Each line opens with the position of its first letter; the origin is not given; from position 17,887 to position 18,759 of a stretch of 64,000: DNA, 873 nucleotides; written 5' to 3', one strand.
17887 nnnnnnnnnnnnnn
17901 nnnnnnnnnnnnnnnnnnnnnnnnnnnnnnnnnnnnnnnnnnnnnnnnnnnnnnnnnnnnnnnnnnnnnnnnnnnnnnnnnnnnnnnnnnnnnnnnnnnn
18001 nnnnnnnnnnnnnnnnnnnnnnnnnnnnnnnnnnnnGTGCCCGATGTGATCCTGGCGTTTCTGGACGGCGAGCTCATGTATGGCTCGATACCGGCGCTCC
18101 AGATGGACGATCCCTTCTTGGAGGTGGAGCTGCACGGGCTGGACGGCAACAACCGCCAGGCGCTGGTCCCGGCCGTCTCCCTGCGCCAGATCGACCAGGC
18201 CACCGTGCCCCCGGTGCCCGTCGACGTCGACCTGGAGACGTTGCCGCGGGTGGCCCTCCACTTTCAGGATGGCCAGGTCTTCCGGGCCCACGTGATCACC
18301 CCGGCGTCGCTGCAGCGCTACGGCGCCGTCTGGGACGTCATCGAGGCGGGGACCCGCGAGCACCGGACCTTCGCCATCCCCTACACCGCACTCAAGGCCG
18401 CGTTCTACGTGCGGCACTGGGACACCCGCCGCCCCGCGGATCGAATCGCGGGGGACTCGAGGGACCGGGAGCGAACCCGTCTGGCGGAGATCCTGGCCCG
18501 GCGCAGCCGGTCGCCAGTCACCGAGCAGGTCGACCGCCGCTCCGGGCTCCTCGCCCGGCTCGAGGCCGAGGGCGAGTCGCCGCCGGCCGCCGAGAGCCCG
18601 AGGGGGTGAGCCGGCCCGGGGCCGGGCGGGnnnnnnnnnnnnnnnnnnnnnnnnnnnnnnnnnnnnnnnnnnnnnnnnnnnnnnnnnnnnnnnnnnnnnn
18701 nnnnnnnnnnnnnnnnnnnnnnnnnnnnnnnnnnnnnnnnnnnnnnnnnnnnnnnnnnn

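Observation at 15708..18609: Sensor GGDEF cyclase (active site and I-site intact) divergent from a 190-aa protein built from two repeated ~70-aa modules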

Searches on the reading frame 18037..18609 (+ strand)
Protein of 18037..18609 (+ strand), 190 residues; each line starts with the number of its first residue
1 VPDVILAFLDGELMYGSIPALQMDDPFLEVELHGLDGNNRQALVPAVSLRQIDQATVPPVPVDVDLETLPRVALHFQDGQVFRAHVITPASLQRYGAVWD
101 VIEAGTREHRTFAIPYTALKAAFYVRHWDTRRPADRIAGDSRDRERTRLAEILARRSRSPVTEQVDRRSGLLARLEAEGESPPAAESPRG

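Call 3: search_protein_families(library=pfam, proteins=[window:18037-18609:+], max_evalue=1)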
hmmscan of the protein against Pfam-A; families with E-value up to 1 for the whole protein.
window:18037-18609:+ (190 aa): 1 family
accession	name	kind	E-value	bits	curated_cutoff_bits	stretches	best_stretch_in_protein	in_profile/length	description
PF22478.1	DUF6982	-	0.0063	17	24.5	1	71-133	4-61/134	Family of unknown function (DUF6982)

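Call 5: find_homologous_proteins(query=window:18037-18606:+, max_evalue=0.001)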
Query window:18037-18606:+ (190 aa): 52 proteins with E <= 0.001 among 767 candidates.
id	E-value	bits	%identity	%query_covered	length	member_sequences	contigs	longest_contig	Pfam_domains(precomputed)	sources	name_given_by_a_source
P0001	6.3e-119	412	99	100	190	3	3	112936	-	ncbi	-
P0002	1.4e-92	327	84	94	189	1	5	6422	-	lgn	-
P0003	1.6e-86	307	74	97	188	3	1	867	-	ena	-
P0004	3.1e-86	306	74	97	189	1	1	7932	-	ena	-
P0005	7.4e-86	305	75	96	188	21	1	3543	-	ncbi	-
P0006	7.1e-85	301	74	97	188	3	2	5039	-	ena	-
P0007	2.2e-82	293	73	96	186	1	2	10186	-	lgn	-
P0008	7.4e-81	288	72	97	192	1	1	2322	-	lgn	-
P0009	1.3e-69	252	66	92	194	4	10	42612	-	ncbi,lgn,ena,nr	ncbi:MAG: hypothetical protein M0027_04925 [Candidatus Dormibacteraeota bacterium]|nr:hypothetical p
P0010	5.4e-69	250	62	98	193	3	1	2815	-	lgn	-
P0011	6.5e-69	249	64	98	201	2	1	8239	-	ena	-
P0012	5.1e-68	246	66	92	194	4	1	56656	-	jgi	jgi:hypothetical protein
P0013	1.2e-67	245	64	93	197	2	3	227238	-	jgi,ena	-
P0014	2.9e-67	244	63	98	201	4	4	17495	-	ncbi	ncbi:MAG: hypothetical protein ACYCZN_15575 [Candidatus Dormibacteria bacterium]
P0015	1.1e-66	242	62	99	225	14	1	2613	-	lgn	-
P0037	4.1e-58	214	55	99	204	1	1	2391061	-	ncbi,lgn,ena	-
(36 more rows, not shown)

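Call 6: search_protein_families(library=ncbifam, proteins=[window:18037-18609:+], max_evalue=1)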
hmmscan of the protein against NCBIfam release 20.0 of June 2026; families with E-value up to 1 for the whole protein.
window:18037-18609:+ (190 aa): 0 families

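Call 10: search_solved_structures(query=A1, max_evalue=10, show_alignments=2)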
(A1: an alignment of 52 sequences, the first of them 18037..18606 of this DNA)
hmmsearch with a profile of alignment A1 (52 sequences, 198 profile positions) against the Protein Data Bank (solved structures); distinct sequences matched with E-value up to 10: 0.

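Call 12: search_protein_families(library=pfam, alignment_id=A1, max_evalue=1)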
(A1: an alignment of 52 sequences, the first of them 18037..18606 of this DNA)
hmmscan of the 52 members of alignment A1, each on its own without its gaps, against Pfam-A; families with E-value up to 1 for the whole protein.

A. member 1, window:18037-18606:+ (190 aa): 1 family
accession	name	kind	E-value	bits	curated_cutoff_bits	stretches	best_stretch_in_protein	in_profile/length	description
PF22478.1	DUF6982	-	0.0063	17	24.5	1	71-133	4-61/134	Family of unknown function (DUF6982)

B. families by the number of members that match (of 52 scanned): 5 families
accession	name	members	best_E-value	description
PF22478.1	DUF6982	52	5.8e-06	Family of unknown function (DUF6982)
PF23606.1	HEAT_ULK4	31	0.007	Serine/threonine-protein kinase ULK4-like, HEAT repeats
PF02779.29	Transket_pyr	2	0.13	Transketolase, pyrimidine binding domain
PF20093.5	DUF6484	2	0.18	Domain of unknown function (DUF6484)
PF17845.7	FbpC_C_terminal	1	0.088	FbpC C-terminal regulatory nucleotide binding domain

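Call 15: find_encoding_contigs(protein=P0037, flank=6000, max_places=2)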
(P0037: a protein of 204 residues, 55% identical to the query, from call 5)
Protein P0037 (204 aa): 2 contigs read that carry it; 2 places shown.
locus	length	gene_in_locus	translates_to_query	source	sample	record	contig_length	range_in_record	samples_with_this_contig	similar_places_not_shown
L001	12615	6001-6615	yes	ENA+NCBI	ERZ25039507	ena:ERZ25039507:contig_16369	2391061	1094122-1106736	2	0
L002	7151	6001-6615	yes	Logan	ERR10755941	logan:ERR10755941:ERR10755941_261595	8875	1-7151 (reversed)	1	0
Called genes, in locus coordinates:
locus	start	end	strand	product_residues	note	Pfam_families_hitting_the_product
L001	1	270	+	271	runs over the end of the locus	PF00072:Response_reg, PF00486:Trans_reg_C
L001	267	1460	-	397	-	PF02812:ELFV_dehydrog_N, PF00208:ELFV_dehydrog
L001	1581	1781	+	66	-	-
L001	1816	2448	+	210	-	-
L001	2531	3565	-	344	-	PF01212:Beta_elim_lyase, PF01041:DegT_DnrJ_EryC1 (faint)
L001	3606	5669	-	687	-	PF13185:GAF_2, PF01590:GAF, PF00990:GGDEF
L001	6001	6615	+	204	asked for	-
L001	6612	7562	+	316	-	PF01073:3Beta_HSD, PF01370:Epimerase, PF02719:Polysacc_synt_2, PF04321:RmlD_sub_bind, PF13460:NAD_binding_10, PF16363:GDP_Man_Dehyd, PF07993:NAD_binding_4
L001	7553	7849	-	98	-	PF01176:eIF-1a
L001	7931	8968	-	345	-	PF01557:FAA_hydrolase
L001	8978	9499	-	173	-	PF04209:HgmA_C (faint)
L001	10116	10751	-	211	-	PF16912:Glu_dehyd_C, PF00107:ADH_zinc_N (faint)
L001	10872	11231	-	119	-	PF08240:ADH_N (weak)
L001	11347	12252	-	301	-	PF03706:LPG_synthase_TM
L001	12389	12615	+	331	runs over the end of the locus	PF00005:ABC_tran, PF08352:oligo_HPY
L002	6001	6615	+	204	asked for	-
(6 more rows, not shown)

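Call 16: find_encoding_contigs(protein=P0013, flank=6000, max_places=2)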
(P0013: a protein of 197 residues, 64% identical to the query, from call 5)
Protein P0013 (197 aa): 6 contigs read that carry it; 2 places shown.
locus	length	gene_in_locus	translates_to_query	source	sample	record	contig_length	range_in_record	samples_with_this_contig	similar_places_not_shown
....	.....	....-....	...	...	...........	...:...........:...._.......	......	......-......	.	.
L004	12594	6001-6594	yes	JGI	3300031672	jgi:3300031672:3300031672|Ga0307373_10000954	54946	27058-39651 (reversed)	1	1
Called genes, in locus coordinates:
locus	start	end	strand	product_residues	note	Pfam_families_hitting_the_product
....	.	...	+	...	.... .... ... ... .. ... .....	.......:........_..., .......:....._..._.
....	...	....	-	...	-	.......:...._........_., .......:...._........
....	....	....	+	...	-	-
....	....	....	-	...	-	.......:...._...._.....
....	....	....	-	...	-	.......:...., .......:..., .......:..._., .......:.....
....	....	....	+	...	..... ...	-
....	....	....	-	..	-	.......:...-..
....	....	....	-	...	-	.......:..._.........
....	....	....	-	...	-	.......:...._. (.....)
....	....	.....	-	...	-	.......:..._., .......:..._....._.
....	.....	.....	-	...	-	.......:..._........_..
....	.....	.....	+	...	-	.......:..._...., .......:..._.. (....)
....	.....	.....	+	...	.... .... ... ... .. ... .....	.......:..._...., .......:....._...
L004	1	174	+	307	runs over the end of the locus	PF00072:Response_reg, PF00486:Trans_reg_C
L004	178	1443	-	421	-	PF02812:ELFV_dehydrog_N, PF00208:ELFV_dehydrog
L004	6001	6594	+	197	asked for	-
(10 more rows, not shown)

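Call 17: predict_structure(alignment_id=A1)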
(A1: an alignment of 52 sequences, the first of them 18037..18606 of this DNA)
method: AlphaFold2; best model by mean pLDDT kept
length: 190 residues; sequences in the alignment: 52
mean_pLDDT: 81.0   pTM: 0.63
mean pLDDT of the five models: 81.0, 76.1, 69.5, 68.6, 65.8
residues with pLDDT >= 90: 108; 70-90: 34; 50-70: 23; < 50: 25
segments of 3 or more residues with pLDDT < 50: 160-170, 178-190
pLDDT, mean of each block of 10 residues (from residue 1): 93 93 94 86 95 93 89 95 95 97 94 97 83 64 72 68 44 48 39
secondary structure, 60 per line:
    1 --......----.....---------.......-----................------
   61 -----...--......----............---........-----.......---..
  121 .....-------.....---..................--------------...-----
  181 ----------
elements in order: E3-8 E13-17 E27-33 E39-45 E49-54 E71-76 E81-92 E96-103 E109-115 E119-125 H133-137 H141-158

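Call 19: search_protein_representatives(alignment_id=A1)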
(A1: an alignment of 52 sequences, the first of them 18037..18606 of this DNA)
Query: 52 sequences, 198 profile positions. Proteins with E-value up to 0.001 (for the whole library): 85; up to 1e-10: 39; up to 1e-30: 7. The best 85 are listed.
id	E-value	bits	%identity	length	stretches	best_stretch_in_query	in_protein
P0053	7.3e-97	339.3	-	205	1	1-192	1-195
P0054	9.8e-59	214.9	-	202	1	1-180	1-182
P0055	6.5e-42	160.0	-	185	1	1-177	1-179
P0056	3.3e-41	157.7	-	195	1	1-184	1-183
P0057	2.0e-36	142.0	-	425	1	1-138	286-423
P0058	2.7e-35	138.4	-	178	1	1-152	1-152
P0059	1.6e-32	129.3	-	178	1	1-160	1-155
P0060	1.4e-25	106.7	-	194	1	3-138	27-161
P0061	1.3e-23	100.2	-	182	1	1-174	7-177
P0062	8.2e-22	94.4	-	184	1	7-150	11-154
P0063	3.8e-21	92.2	-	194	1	3-140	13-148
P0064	3.5e-20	89.0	-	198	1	3-135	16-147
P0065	1.1e-19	87.5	-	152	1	1-137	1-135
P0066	1.4e-19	87.1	-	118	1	62-176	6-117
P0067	2.3e-19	86.3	-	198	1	4-139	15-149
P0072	2.0e-17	80.0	-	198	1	4-133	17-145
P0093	1.3e-10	57.8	-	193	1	5-138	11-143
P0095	2.8e-10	56.7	-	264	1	5-141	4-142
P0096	4.1e-10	56.2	-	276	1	33-167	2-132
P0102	2.4e-08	50.4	-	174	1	4-138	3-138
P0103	4.4e-08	49.6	-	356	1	3-140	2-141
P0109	1.7e-07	47.6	-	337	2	4-160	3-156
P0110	3.1e-07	46.8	-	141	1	1-135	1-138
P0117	7.5e-06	42.3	-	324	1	4-141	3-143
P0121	1.6e-05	41.2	-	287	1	4-141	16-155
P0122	1.7e-05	41.1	-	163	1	4-147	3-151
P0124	2.2e-05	40.7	-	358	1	4-144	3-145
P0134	2.1e-04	37.5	-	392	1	4-152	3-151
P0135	3.9e-04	36.6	-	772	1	4-140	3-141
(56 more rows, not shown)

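Call 20: search_protein_families(library=pfam, proteins=[P0057, P0095, P0096, P0103, P0109, P0117, P0124, P0134, P0135, P0121], max_evalue=0.01)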
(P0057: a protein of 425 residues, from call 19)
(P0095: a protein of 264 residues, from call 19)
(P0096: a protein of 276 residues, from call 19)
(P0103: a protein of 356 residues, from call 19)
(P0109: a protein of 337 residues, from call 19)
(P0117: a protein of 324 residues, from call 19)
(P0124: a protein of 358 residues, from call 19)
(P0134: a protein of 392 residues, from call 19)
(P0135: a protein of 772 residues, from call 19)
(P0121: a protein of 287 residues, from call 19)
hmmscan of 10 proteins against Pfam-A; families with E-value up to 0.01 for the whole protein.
P0057 (425 aa): 0 families

P0095 (264 aa): 0 families

P0096 (276 aa): 0 families

P0103 (356 aa): 1 family
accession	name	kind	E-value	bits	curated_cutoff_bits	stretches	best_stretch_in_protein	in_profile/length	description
PF22478.1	DUF6982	-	0.0012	19.3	24.5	0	2-49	79-130/134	Family of unknown function (DUF6982)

P0109 (337 aa): 1 family
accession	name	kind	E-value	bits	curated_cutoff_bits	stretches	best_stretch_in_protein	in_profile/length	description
PF22478.1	DUF6982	-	8.9e-06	26.2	24.5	0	2-49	79-130/134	Family of unknown function (DUF6982)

P0117 (324 aa): 1 family
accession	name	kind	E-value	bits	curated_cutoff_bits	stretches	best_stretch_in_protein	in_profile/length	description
PF22478.1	DUF6982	-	1.2e-07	32.3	24.5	1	2-49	79-130/134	Family of unknown function (DUF6982)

P0124 (358 aa): 1 family
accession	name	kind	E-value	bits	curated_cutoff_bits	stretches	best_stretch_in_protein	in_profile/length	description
PF22478.1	DUF6982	-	1.8e-07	31.7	24.5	1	2-49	79-130/134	Family of unknown function (DUF6982)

P0134 (392 aa): 1 family
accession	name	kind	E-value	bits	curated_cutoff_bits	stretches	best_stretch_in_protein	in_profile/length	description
PF22478.1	DUF6982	-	7.2e-05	23.3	24.5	0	72-150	4-77/134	Family of unknown function (DUF6982)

P0135 (772 aa): 5 families
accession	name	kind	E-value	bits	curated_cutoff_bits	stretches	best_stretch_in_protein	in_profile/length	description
PF00437.27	T2SSE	-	3e-66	224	24.9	1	232-509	3-275/370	Type II/IV secretion system protein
PF22478.1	DUF6982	-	5.2e-05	23.8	24.5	0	71-139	3-67/134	Family of unknown function (DUF6982)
PF01580.24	FtsK_SpoIIIE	-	0.001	19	24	0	346-380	28-59/221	FtsK/SpoIIIE family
PF01078.27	Mg_chelatase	-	0.0032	17.3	20.3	1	352-397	14-59/207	Magnesium chelatase, subunit ChlI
PF13401.12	AAA_22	-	0.0099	16.6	27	0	360-407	5-37/130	AAA domain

P0121 (287 aa): 1 family
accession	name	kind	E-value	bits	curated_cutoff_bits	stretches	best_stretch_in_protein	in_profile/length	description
PF22478.1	DUF6982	-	3.1e-07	30.9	24.5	1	8-62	72-130/134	Family of unknown function (DUF6982)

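Call 25: find_encoding_contigs(protein=P0063, flank=6000, max_places=3)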
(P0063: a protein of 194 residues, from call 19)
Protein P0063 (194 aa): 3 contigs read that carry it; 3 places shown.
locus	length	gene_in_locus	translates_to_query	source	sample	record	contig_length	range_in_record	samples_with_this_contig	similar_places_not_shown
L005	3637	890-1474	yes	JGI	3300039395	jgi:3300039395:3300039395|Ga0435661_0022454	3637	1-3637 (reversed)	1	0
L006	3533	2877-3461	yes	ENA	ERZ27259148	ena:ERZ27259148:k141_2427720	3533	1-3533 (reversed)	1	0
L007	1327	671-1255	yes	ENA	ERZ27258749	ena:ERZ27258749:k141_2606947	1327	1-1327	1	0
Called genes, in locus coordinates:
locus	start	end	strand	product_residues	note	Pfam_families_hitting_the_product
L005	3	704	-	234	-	?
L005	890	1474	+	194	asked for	PF22478:DUF6982 (faint), PF09851:SHOCT (weak)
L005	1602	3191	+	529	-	PF00496:SBP_bac_5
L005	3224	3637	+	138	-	?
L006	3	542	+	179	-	?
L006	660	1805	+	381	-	PF02595:Gly_kinase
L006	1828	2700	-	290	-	PF07638:Sigma70_ECF (weak), PF04542:Sigma70_r2, PF08281:Sigma70_r4_2, PF04545:Sigma70_r4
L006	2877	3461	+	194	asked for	PF22478:DUF6982 (faint), PF09851:SHOCT (weak)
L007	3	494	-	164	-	?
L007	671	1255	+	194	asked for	PF22478:DUF6982 (faint), PF09851:SHOCT (weak)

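Call 26: find_encoding_contigs(protein=P0135, flank=6000, max_places=3)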
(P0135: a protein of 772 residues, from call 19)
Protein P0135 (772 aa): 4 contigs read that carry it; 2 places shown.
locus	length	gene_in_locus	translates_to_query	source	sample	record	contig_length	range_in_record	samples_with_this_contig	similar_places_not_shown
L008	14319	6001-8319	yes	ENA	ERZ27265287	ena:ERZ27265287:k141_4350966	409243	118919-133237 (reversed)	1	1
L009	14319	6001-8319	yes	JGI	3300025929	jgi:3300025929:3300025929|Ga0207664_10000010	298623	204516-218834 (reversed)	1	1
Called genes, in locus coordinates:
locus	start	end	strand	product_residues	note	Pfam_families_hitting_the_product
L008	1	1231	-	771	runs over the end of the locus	PF19878:DUF6351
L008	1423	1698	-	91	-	-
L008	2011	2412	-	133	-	PF15956:DUF4760 (weak)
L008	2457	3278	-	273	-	PF00924:MS_channel_2nd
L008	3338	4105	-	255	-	PF01386:Ribosomal_L25p, PF14693:Ribosomal_TL5_C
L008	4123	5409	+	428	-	PF03734:YkuD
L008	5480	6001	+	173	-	PF22478:DUF6982 (faint)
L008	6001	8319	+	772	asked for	PF00437:T2SSE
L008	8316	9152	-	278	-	PF00753:Lactamase_B, PF12706:Lactamase_B_2 (faint), PF23023:Anti-Pycsar_Apyc1 (weak)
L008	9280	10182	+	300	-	PF01925:TauE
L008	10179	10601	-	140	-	PF02310:B12-binding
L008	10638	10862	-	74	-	-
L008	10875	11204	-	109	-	PF01906:YbjQ_1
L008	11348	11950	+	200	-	PF13489:Methyltransf_23, PF01209:Ubie_methyltran, PF13847:Methyltransf_31, PF08241:Methyltransf_11, PF08242:Methyltransf_12, PF13649:Methyltransf_25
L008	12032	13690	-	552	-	PF01642:MM_CoA_mutase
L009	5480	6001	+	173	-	PF22478:DUF6982 (faint)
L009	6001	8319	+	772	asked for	PF00437:T2SSE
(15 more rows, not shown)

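Call 30: find_encoding_contigs(protein=P0054, flank=6000, max_places=2)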
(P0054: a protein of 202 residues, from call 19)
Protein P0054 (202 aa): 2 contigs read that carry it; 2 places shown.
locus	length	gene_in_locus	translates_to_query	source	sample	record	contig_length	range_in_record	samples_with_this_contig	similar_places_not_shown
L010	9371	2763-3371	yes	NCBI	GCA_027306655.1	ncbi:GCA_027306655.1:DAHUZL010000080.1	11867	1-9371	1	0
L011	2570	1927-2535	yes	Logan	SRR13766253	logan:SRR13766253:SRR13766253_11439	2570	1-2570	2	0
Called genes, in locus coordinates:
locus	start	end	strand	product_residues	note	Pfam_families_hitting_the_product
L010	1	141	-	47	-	?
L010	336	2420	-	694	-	PF00672:HAMP, PF01590:GAF, PF13185:GAF_2 (weak), PF00990:GGDEF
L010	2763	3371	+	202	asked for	-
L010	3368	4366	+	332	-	PF01073:3Beta_HSD, PF01370:Epimerase, PF02719:Polysacc_synt_2, PF04321:RmlD_sub_bind, PF13460:NAD_binding_10 (weak), PF16363:GDP_Man_Dehyd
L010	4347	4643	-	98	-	PF01176:eIF-1a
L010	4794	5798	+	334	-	PF00005:ABC_tran, PF13304:AAA_21 (faint), PF08352:oligo_HPY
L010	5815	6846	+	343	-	PF00005:ABC_tran, PF08352:oligo_HPY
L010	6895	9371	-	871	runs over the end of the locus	PF00092:VWA, PF13519:VWA_2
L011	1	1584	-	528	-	?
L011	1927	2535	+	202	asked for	-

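Call 31: find_encoding_contigs(protein=P0056, flank=6000, max_places=2)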
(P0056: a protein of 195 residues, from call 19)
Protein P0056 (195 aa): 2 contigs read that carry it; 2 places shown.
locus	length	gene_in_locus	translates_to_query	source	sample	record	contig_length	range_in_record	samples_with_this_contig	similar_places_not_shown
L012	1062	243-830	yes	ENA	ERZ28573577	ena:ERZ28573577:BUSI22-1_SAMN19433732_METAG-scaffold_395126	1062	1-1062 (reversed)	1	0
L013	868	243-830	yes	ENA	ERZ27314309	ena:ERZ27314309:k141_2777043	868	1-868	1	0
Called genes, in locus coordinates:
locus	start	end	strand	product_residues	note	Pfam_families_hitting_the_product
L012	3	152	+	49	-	?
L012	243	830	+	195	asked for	-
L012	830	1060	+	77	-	?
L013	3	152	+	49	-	?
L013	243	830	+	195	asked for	-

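Call 32: find_encoding_contigs(protein=P0061, flank=6000, max_places=2)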
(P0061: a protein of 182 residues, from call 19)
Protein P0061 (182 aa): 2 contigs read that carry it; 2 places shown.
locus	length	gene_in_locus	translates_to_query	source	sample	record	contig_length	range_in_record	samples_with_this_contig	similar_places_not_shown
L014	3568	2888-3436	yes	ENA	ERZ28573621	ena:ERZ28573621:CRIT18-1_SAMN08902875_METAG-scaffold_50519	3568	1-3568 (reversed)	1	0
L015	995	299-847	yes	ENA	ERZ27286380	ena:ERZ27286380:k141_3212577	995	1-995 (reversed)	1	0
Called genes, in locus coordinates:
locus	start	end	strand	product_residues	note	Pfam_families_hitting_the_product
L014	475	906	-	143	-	PF07811:TadE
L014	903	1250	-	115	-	-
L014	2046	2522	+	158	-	-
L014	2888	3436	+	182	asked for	-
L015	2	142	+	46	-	?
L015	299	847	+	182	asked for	-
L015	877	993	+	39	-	?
